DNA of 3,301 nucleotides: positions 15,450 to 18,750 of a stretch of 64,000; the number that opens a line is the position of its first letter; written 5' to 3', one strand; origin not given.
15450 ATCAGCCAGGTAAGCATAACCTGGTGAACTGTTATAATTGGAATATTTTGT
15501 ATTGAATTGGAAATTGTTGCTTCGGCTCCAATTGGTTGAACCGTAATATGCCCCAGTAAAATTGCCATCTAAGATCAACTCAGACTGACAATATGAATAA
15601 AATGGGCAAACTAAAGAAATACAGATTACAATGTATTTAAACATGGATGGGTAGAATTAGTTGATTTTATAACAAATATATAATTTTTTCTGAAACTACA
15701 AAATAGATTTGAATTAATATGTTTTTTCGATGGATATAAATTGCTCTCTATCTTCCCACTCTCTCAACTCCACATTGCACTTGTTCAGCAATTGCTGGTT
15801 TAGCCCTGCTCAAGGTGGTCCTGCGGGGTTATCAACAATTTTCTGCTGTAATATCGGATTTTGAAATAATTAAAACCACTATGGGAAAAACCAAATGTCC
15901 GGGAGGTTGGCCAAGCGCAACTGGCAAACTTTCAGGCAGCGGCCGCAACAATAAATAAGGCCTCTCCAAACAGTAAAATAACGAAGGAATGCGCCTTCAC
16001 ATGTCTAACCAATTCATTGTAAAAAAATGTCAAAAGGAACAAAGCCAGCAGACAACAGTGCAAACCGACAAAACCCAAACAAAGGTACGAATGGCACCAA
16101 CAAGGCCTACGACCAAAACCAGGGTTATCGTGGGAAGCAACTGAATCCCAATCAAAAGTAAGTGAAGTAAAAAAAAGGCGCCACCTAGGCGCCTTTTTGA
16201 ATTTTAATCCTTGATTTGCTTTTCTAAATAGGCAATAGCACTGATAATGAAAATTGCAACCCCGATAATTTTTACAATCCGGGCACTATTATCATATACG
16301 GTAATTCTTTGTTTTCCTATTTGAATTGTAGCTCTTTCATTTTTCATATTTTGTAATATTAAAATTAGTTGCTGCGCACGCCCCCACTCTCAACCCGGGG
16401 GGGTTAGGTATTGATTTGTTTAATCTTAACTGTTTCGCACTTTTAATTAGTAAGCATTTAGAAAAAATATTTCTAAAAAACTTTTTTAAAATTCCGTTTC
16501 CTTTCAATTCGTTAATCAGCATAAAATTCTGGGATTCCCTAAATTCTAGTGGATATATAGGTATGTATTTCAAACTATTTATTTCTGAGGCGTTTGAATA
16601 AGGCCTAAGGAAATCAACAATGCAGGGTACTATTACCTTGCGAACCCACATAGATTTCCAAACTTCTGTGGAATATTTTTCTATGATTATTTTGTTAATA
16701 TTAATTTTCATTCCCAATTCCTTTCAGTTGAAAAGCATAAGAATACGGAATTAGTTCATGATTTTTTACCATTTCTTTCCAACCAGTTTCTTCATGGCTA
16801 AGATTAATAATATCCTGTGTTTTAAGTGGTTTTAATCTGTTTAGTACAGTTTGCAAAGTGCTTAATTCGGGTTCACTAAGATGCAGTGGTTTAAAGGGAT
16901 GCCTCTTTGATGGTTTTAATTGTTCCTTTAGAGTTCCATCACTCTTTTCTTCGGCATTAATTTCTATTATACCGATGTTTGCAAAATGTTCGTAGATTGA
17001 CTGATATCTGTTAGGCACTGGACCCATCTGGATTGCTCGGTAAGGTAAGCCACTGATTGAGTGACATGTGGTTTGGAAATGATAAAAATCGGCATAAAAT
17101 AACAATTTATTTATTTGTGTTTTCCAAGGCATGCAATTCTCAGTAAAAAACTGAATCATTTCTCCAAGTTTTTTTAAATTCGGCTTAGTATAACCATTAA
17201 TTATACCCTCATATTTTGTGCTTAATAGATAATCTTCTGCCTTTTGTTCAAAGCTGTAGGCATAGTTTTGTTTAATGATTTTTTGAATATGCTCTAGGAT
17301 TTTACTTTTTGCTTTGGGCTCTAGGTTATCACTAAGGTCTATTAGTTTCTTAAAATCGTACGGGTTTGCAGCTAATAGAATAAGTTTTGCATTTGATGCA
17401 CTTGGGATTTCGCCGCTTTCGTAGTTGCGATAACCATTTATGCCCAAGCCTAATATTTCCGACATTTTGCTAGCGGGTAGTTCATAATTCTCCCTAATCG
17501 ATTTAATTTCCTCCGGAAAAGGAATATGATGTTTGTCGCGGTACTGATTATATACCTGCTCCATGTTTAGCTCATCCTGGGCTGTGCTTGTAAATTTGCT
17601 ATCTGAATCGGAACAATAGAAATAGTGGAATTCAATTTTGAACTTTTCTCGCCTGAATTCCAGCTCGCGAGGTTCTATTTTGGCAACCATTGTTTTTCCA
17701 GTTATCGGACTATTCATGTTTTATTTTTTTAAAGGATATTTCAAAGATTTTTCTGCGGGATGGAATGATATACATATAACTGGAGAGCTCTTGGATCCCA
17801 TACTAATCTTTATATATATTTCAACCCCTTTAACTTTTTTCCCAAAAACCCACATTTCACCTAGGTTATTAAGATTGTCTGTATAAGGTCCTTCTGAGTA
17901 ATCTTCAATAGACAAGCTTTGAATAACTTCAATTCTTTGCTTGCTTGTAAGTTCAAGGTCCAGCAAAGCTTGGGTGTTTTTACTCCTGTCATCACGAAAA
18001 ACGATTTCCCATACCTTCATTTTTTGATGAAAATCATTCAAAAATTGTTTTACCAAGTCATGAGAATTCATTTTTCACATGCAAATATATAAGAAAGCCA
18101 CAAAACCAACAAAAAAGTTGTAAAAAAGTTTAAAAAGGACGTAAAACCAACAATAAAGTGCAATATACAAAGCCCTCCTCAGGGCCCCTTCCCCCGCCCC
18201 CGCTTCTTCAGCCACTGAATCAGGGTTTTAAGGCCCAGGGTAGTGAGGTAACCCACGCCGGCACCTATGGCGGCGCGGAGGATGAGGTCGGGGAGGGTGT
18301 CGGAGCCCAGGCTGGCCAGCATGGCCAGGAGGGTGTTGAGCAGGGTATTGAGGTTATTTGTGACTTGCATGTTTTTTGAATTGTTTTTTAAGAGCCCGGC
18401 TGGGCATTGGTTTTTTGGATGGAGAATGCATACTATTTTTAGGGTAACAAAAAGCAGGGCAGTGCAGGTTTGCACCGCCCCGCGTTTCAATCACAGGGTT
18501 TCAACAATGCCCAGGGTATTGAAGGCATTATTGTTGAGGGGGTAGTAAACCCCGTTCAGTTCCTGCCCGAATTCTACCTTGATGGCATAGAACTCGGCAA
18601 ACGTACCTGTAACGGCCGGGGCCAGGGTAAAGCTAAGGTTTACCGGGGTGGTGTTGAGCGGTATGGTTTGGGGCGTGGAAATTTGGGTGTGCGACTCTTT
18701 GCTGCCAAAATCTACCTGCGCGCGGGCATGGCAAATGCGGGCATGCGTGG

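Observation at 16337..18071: MqsR toxin with an MqsA antitoxin that carries an extra Panacea domain, plus an overlapping third ORF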

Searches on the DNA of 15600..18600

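Call 55: search_rna_families(source=window, start=15600, end=18600, threshold=evalue, max_evalue=1)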
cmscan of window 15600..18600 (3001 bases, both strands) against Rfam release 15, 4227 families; matches with E-value up to 1: 5.
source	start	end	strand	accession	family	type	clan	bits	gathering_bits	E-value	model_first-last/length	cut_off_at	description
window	16171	16244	-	RF02057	STnc40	Gene; sRNA;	-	29.6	45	0.021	1-70/70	no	Salmonella enterica sRNA STnc40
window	16121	16199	+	RF02057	STnc40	Gene; sRNA;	-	23.7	45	0.5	1-70/70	no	Salmonella enterica sRNA STnc40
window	16169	16330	-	RF01408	sraL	Gene; sRNA;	-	20.7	39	0.11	1-142/142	no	sraL Hfq binding RNA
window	16436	16501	+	RF02849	Ysr197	Gene; sRNA;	-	16.1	167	0.71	1-254/254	no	Yersinia sRNA 197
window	15641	15691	+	RF00619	U6atac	Gene; snRNA; splicing;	CL00009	15.8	33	0.74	39-126/126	no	U6atac minor spliceosomal RNA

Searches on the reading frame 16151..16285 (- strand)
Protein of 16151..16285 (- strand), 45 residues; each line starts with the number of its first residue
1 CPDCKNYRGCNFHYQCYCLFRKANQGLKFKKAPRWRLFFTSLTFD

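Call 54: search_protein_families(library=pfam, proteins=[window:16151-16285:-], max_evalue=1)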
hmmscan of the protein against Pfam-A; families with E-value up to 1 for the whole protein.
seq(45 aa): 0 families

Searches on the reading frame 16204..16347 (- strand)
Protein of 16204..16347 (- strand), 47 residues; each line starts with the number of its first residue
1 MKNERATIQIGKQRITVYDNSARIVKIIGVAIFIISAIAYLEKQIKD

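Call 3: search_protein_families(library=pfam, proteins=[window:16204-16347:-], max_evalue=1)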
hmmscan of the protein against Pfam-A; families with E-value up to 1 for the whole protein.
window:16204-16347:- (47 aa): 0 families

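Call 4: search_protein_families(library=ncbifam, proteins=[window:16204-16347:-], max_evalue=1)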
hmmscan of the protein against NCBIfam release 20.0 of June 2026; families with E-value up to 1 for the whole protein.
window:16204-16347:- (47 aa): 0 families

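Call 32: search_protein_families(library=phrogs, proteins=[window:16204-16347:-], max_evalue=1)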
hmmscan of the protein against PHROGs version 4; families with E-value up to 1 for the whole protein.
window:16204-16347:- (47 aa): 1 family
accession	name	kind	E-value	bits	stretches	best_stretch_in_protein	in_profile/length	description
phrog_17580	-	unknown function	0.15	13.2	1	1-28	1-28/49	-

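Call 33: search_protein_families(library=padloc, proteins=[window:16204-16347:-], max_evalue=1)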
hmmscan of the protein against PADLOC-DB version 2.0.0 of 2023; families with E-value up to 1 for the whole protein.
window:16204-16347:- (47 aa): 0 families

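Call 62: search_dna_similar(query=window:16204-16347:-, collection=plasmids, mode=protein, max_evalue=1, max_rows=6)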
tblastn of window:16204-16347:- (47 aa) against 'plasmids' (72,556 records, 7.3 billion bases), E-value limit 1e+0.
No match.

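Call 63: search_dna_similar(query=window:16204-16347:-, collection=phages, mode=protein, max_evalue=1, max_rows=6)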
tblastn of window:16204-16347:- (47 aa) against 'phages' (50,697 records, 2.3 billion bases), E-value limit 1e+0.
No match.

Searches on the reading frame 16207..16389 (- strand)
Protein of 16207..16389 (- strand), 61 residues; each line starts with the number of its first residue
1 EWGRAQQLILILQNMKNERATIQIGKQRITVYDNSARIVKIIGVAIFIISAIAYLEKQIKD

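Call 54: search_protein_families(library=pfam, proteins=[window:16207-16389:-], max_evalue=1)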
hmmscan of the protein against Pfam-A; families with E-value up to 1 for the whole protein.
seq(61 aa): 1 family
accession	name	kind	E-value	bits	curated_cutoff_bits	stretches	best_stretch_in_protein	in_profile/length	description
PF03783.19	CsgG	-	0.044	13.5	20.8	1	12-60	62-106/210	Curli production assembly/transport component CsgG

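Call 64: find_related_loci(query=window:16207-16389:-, collection=metagenome_contigs, flank=3000)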
Query window:16207-16389:- (61 aa) in metagenome_contigs; peptide patterns used: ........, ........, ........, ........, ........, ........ (x = any residue, [..] = any of these).
600 stretches matched a pattern, but none encodes a relative of the query by tblastn (E <= 1e-3).

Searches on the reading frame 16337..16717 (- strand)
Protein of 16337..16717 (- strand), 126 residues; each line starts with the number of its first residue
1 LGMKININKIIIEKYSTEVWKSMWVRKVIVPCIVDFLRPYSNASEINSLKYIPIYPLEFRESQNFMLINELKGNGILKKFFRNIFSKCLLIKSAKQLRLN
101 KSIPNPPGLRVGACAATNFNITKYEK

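Call 3: search_protein_families(library=pfam, proteins=[window:16337-16717:-], max_evalue=1)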
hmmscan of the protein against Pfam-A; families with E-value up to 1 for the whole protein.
window:16337-16717:- (126 aa): 0 families

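Call 4: search_protein_families(library=ncbifam, proteins=[window:16337-16717:-], max_evalue=1)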
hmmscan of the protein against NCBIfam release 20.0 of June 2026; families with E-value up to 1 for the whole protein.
window:16337-16717:- (126 aa): 0 families

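Call 13: find_homologous_proteins(query=window:16337-16711:-, max_evalue=10)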
Query window:16337-16711:- (124 aa): 1 proteins with E <= 10 among 9 candidates.
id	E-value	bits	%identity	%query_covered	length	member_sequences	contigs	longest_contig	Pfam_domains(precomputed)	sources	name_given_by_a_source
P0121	9.4e-76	270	100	100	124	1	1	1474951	-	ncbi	-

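Call 20: search_protein_representatives(protein=window:16337-16711:-)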
Query: 124 residues. Proteins with E-value up to 0.001 (for the whole library): 1; up to 1e-10: 1; up to 1e-30: 1. The best 1 are listed.
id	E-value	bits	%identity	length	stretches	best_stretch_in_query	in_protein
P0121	3.0e-76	269.5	100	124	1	1-124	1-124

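Call 32: search_protein_families(library=phrogs, proteins=[window:16337-16711:-], max_evalue=1)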
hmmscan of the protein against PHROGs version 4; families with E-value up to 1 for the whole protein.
window:16337-16711:- (124 aa): 0 families

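Call 33: search_protein_families(library=padloc, proteins=[window:16337-16711:-], max_evalue=1)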
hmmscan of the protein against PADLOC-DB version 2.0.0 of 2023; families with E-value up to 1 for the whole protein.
window:16337-16711:- (124 aa): 0 families

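Call 48: predict_structure(protein=window:16337-16711:-)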
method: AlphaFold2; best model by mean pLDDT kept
length: 124 residues; sequences in the alignment: 1
mean_pLDDT: 39.1   pTM: 0.29
mean pLDDT of the five models: 39.1, 37.6, 36.6, 34.0, 32.8
residues with pLDDT >= 90: 0; 70-90: 0; 50-70: 27; < 50: 97
segments of 3 or more residues with pLDDT < 50: 1-12, 43-124
pLDDT, mean of each block of 10 residues (from residue 1): 43 51 54 57 44 32 33 41 37 29 27 26 27
secondary structure, 60 per line:
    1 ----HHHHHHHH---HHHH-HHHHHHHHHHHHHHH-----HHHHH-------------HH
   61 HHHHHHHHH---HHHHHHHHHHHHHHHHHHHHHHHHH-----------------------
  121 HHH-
elements in order: H5-12 H16-19 H21-35 H41-45 H59-69 H73-97

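Call 51: search_dna_similar(query=window:16337-16711:-, collection=plasmids, mode=protein, max_evalue=1, max_rows=8)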
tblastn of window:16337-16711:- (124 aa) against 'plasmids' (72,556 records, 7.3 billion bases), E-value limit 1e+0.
No match.

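Call 52: search_dna_similar(query=window:16337-16711:-, collection=phages, mode=protein, max_evalue=1, max_rows=8)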
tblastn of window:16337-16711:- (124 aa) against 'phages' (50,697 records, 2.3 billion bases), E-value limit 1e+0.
Records with a match: 3; places in all: 3; records where one place covers at least 80% of the query: 0.
Best place of each record, by identity: <60% 3.
By first word of the organism name: Synechococcus 2; Bacteriophage 1.
By host as written in the record: Synechococcus sp. CBW1002 2; - 1.
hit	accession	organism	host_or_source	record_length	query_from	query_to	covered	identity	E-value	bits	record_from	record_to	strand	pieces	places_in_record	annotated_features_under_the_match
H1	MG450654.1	Synechococcus phage S-CBWM1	Synechococcus sp. CBW1002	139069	69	113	36%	35.6%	9e-1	34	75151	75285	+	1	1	putative baseplate wedge protein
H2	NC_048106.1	Synechococcus phage S-CBWM1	Synechococcus sp. CBW1002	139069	69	113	36%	35.6%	9e-1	34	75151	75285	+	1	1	putative baseplate wedge protein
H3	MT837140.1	Bacteriophage sp.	human fecal samples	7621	74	114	33%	31.7%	5e-1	35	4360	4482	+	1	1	record has no annotation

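Call 60: list_cluster_members(proteins=[window:16337-16711:-, window:16204-16347:-, window:17721-18071:-, window:16701-17717:-])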
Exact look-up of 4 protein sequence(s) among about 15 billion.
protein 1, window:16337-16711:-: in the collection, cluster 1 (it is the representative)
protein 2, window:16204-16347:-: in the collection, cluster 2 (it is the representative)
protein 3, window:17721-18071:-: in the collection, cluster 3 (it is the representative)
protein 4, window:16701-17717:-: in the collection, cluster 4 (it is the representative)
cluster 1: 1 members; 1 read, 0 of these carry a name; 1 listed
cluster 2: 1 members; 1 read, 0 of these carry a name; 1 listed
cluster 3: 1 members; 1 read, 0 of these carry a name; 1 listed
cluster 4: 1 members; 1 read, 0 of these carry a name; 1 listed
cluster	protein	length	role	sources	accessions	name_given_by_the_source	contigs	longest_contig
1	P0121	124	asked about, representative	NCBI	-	-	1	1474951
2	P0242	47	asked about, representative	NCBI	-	-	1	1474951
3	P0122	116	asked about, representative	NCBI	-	-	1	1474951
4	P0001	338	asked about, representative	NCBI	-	-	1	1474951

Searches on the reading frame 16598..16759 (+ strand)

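Call 54: search_protein_families(library=pfam, proteins=[window:16598-16759:+, window:16602-16751:+], max_evalue=1)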
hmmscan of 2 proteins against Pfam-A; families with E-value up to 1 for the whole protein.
seq(54 aa): 0 families

seq(50 aa): 1 family
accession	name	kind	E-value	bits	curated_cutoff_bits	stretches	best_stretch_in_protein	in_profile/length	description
PF10825.13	DUF2752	-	0.15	12.6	27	1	15-37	24-46/49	Protein of unknown function (DUF2752)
